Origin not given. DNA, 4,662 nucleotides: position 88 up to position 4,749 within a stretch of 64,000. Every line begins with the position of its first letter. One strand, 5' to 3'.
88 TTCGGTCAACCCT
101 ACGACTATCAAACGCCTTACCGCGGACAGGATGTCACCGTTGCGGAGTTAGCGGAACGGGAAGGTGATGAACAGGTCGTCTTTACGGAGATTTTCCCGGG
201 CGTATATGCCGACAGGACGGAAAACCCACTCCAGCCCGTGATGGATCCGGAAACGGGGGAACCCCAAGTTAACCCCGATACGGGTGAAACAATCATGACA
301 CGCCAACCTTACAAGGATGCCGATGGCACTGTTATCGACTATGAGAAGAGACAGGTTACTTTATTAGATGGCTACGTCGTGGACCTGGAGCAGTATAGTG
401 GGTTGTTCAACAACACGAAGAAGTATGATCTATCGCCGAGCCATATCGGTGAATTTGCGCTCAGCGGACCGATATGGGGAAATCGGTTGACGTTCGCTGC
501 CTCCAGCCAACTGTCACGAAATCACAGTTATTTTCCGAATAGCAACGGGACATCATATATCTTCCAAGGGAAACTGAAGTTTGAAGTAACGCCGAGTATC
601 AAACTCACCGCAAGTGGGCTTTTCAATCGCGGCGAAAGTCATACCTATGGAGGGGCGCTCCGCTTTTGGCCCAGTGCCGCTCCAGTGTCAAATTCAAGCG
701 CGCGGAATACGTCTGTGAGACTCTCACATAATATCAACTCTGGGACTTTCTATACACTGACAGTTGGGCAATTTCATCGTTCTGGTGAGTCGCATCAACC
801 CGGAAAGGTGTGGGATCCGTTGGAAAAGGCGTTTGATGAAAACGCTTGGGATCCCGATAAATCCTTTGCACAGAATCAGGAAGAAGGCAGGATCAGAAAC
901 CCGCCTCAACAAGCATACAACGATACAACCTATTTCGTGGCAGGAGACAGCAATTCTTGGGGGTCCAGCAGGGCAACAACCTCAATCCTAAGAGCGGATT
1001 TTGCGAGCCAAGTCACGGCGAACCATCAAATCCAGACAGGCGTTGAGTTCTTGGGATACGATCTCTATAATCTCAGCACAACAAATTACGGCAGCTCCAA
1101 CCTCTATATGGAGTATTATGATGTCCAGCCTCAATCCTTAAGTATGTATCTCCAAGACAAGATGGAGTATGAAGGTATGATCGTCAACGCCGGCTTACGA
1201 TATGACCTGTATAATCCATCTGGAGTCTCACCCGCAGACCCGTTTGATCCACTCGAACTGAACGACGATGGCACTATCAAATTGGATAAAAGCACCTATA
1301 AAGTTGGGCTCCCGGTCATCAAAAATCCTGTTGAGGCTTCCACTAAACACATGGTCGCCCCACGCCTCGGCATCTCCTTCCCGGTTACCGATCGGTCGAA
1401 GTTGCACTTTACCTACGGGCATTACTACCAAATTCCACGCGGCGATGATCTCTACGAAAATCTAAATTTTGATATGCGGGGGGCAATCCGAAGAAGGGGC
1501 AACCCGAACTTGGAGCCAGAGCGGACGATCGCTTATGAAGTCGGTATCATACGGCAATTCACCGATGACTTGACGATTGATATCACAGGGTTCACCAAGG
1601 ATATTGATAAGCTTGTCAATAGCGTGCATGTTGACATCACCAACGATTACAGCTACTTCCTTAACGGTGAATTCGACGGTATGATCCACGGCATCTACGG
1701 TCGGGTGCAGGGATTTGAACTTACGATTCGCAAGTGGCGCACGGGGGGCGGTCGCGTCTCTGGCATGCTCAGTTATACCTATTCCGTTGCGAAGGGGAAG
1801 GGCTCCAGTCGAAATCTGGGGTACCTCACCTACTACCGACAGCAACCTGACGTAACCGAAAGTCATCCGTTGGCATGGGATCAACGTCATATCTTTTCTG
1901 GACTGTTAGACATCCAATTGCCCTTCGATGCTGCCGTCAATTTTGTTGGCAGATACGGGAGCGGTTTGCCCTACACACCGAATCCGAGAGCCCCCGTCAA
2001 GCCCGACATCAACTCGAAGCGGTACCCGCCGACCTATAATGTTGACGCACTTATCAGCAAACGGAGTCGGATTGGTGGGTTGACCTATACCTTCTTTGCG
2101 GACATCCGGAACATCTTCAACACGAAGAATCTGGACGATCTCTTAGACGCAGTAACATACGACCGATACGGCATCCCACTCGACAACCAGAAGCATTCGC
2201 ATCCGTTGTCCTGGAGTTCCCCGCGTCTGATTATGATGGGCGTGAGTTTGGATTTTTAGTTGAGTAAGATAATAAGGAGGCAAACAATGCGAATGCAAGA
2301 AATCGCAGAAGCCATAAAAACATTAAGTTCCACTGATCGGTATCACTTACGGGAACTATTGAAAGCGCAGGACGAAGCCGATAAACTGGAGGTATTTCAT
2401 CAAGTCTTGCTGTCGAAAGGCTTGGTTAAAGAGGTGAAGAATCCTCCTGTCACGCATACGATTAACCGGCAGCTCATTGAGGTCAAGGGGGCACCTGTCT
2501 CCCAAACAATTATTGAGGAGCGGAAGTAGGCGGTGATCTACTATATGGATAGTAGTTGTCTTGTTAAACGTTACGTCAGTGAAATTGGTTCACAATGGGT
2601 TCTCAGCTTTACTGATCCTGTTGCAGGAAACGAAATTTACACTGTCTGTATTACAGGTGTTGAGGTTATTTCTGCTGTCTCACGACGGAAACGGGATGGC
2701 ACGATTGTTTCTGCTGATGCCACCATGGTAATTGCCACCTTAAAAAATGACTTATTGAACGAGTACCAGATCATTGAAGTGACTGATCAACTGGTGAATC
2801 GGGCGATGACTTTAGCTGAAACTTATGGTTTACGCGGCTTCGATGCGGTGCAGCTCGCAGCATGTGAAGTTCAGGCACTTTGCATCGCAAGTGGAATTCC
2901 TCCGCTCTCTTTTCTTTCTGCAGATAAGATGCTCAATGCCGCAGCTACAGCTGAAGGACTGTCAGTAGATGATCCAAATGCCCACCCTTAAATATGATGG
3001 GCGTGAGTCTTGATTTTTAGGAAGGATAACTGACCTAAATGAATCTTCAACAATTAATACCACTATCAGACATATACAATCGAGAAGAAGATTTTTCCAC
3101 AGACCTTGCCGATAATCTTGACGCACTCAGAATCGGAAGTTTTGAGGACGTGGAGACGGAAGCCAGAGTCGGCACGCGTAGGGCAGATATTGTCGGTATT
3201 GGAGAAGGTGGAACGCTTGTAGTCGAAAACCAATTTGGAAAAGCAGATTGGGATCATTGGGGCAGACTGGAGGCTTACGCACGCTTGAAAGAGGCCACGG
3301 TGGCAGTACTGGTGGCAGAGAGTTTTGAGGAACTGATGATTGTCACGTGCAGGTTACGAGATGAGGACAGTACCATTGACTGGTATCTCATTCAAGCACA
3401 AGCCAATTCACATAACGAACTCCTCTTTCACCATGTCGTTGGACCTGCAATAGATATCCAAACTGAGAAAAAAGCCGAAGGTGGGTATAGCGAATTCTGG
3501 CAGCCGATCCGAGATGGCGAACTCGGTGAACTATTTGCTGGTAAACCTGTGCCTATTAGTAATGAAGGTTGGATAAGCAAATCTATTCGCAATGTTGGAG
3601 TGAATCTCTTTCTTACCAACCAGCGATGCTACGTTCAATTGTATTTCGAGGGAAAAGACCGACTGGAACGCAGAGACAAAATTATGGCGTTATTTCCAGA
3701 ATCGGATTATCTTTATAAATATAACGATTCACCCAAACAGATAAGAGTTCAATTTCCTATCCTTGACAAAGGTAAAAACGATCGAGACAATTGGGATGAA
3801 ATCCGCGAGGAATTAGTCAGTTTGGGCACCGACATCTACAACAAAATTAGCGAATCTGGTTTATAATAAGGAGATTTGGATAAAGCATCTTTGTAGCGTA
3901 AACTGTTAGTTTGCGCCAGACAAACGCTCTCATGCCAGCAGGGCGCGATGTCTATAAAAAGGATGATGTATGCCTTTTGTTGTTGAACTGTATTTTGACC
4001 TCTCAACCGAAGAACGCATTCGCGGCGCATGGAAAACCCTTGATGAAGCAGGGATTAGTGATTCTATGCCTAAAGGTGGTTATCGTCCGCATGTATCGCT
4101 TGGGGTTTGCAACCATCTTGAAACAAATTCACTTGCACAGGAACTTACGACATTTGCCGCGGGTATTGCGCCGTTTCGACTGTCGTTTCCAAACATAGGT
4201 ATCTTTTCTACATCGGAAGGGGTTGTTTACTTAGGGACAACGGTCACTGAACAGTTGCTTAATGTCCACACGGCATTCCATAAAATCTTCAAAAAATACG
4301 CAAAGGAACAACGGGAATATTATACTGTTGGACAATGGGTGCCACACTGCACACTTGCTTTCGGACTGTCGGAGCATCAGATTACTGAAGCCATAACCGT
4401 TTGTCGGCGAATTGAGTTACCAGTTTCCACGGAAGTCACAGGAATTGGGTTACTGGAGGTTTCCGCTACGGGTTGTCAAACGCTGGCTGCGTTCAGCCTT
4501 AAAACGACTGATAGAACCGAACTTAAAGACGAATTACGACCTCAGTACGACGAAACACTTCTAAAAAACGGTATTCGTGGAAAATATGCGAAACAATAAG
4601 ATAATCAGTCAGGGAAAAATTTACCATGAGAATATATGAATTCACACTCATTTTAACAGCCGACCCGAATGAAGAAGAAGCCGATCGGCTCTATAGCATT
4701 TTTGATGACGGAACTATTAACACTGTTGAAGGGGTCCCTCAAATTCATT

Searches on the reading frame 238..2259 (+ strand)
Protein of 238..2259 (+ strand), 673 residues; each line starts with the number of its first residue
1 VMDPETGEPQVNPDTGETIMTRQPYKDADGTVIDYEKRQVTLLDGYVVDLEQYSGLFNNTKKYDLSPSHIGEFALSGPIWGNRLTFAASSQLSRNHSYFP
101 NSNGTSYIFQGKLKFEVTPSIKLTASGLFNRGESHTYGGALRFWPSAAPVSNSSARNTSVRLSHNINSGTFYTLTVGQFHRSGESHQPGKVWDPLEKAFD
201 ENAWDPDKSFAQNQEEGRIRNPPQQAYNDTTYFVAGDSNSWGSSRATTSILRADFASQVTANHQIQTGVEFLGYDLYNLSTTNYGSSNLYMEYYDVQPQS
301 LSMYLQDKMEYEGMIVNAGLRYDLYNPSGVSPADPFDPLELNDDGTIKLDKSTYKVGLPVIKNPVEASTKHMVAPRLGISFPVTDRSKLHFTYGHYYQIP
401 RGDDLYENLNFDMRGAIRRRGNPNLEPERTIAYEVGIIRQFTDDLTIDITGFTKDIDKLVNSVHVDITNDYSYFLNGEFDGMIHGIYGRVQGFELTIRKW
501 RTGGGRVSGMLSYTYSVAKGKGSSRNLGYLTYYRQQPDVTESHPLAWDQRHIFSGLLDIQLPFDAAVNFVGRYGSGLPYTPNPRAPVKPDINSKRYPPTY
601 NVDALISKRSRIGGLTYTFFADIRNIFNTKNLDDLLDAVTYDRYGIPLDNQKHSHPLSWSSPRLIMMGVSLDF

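Call 71: search_protein_families(library=pfam, proteins=[window:238-2259:+], max_evalue=0.000001)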
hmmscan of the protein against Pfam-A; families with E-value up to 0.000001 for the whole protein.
window:238-2259:+ (673 aa): 1 family
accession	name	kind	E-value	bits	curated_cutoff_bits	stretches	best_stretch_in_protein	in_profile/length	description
PF00593.30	TonB_dep_Rec_b-barrel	-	8.1e-25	89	27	1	123-626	38-436/436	TonB dependent receptor-like, beta-barrel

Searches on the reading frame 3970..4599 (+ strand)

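Call 71: search_protein_families(library=pfam, proteins=[window:3970-4599:+], max_evalue=0.000001)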
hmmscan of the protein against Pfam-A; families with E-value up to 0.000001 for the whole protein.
window:3970-4599:+ (209 aa): 1 family
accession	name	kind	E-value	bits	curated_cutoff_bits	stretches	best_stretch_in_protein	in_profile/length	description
PF13563.12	2_5_RNA_ligase2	-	1.3e-16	61.5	27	1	39-163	25-147/152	2'-5' RNA ligase superfamily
